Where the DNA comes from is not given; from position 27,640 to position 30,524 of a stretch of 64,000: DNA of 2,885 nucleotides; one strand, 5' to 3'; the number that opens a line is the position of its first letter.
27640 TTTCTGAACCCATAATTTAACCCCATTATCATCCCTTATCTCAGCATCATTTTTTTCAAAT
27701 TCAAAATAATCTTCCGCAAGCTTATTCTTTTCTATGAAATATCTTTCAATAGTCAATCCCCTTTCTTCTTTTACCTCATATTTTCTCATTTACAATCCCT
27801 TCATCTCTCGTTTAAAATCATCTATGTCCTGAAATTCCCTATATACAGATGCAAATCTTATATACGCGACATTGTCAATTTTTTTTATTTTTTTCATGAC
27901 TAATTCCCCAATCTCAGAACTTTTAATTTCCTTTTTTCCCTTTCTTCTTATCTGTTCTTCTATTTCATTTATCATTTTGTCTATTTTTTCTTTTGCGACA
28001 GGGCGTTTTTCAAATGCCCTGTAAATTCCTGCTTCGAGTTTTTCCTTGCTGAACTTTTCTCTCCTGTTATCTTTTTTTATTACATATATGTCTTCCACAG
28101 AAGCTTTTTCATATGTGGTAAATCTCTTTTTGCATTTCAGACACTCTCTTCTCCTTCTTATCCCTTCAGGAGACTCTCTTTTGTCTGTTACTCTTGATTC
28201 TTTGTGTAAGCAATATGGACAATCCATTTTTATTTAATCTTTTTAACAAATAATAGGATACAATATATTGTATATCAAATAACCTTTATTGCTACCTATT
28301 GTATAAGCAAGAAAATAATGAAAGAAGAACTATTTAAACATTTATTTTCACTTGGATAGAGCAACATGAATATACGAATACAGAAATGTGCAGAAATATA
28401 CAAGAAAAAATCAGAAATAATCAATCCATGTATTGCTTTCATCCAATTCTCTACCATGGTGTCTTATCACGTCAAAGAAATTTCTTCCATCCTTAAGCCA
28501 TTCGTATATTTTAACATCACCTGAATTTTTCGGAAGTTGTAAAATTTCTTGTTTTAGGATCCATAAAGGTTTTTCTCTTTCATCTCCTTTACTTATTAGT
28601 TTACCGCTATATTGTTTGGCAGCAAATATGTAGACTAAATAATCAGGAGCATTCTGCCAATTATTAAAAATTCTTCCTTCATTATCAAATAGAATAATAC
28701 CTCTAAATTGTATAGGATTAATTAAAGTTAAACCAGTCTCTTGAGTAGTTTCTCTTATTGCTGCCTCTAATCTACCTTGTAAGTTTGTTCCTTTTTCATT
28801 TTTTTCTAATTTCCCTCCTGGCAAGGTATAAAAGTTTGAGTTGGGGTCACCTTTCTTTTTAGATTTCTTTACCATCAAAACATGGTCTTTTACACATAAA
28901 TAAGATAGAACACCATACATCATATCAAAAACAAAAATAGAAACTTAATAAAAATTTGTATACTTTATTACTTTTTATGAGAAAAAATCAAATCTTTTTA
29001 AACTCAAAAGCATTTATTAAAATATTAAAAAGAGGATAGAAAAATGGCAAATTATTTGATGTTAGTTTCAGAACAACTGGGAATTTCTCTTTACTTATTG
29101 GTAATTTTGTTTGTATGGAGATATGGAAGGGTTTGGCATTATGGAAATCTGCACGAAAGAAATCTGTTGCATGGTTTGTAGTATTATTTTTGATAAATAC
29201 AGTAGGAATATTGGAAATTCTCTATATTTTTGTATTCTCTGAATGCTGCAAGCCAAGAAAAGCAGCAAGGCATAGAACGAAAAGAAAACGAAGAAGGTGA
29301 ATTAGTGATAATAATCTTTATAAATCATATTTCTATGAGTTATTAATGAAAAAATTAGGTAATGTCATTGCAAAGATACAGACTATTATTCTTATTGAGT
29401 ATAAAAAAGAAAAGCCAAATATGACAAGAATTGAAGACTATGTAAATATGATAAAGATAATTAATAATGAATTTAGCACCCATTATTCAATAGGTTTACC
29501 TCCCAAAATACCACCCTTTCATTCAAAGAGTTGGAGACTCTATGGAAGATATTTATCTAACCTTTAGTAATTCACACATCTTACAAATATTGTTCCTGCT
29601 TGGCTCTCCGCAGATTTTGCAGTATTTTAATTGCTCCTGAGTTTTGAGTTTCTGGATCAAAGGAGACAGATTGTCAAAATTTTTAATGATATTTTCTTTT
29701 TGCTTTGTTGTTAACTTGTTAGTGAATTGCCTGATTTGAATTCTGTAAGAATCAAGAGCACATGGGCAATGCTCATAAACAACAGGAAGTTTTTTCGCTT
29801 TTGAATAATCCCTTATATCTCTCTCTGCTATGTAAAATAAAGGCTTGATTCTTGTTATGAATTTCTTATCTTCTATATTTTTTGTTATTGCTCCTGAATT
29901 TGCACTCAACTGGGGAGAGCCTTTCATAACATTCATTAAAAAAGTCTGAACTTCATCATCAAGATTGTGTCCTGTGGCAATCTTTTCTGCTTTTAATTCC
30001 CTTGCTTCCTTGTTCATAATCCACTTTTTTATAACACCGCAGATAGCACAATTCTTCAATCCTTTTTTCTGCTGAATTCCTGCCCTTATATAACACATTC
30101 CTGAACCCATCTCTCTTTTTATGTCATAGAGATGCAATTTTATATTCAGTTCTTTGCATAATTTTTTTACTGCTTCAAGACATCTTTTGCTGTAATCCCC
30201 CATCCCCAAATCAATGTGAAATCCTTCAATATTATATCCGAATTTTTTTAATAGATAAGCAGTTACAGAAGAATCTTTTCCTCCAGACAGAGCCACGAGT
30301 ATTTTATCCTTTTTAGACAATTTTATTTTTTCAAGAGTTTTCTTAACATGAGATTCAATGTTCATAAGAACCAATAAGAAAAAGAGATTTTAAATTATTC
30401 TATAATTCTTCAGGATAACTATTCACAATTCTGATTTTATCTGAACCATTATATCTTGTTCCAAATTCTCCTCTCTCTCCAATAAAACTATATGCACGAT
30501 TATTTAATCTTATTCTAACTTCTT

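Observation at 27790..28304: A bacterial-type NrdR repressor, with its operator, controls a class II RNR in an archaeon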

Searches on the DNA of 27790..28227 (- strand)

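Call 39: search_rna_families(sources=[L005, L009, L010, L013, L014, L019, L025, L026, L039, L048, L054, L055, L062, L075, L080, L011], threshold=gathering)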
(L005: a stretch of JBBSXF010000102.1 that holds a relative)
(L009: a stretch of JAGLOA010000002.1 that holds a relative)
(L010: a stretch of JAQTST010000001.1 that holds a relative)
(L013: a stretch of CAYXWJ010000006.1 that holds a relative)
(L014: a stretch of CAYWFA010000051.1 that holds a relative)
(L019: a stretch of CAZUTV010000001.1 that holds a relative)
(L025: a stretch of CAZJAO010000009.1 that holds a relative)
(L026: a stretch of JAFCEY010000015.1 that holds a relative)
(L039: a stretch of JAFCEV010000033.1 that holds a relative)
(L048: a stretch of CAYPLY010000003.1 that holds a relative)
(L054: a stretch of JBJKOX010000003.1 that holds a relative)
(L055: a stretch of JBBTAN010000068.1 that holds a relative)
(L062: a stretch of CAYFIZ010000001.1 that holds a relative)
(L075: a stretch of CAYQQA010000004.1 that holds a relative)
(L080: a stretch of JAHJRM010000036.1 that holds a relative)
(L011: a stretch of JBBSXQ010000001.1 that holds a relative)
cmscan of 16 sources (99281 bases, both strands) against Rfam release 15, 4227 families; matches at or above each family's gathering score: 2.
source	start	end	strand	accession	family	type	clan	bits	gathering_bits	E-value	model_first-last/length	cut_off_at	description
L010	8118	8192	+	RF00005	tRNA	Gene; tRNA;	CL00001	71.4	29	2e-13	1-71/71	no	tRNA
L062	1474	1544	+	RF00005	tRNA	Gene; tRNA;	CL00001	62.6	29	5.2e-11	1-71/71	no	tRNA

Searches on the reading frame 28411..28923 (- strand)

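Call 3: search_protein_families(library=pfam, proteins=[window:28411-28923:-])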
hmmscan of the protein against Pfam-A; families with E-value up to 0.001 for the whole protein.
window:28411-28923:- (170 aa): 1 family
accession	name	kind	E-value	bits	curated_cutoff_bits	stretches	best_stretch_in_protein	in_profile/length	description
PF00293.34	NUDIX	-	1.5e-10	41.6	21.1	1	8-143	9-134/134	NUDIX domain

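Call 4: search_protein_families(library=ncbifam, proteins=[window:28411-28923:-])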
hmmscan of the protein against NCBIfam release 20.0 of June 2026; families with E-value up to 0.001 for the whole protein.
window:28411-28923:- (170 aa): 2 families
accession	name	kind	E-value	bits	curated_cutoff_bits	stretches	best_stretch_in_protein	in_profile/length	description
NF003791.0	PRK05379.2-3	equivalog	1.3e-05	24.6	409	1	13-122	213-313/340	bifunctional nicotinamide-nucleotide adenylyltransferase/Nudix hydroxylase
NF003787.0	PRK05379.1-4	equivalog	0.0006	18.9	449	1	12-77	218-273/346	bifunctional nicotinamide-nucleotide adenylyltransferase/Nudix hydroxylase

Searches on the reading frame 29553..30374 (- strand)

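Call 3: search_protein_families(library=pfam, proteins=[window:29553-30374:-])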
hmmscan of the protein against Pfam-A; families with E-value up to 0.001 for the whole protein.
window:29553-30374:- (273 aa): 8 families
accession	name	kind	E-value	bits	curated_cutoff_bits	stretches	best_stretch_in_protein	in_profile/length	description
PF01171.26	ATP_bind_3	-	1.7e-17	64.2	27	1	24-200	1-165/182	PP-loop family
PF03054.22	tRNA_Me_trans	-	9.9e-13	48.6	20.6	1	24-197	2-187/202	tRNA methyl transferase HUP domain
PF01507.26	PAPS_reduct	-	7e-09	36.4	22.5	1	25-199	2-157/175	Phosphoadenosine phosphosulfate reductase domain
PF24167.1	DUF7411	-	2.7e-08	34.1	28.7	1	24-220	2-173/194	Family of unknown function (DUF7411)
PF06508.19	QueC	-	1.2e-06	28.6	22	1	24-86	1-61/210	Queuosine biosynthesis protein QueC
PF02540.23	NAD_synthase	-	2.2e-06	27.4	21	1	14-89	10-85/242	NAD synthase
PF02568.20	ThiI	-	4.7e-05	23.5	20.5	1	23-139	4-119/197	Thiamine biosynthesis protein (ThiI)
PF00764.25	Arginosuc_synth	-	0.00055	20.5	27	1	24-97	1-73/162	Arginosuccinate synthase N-terminal HUP domain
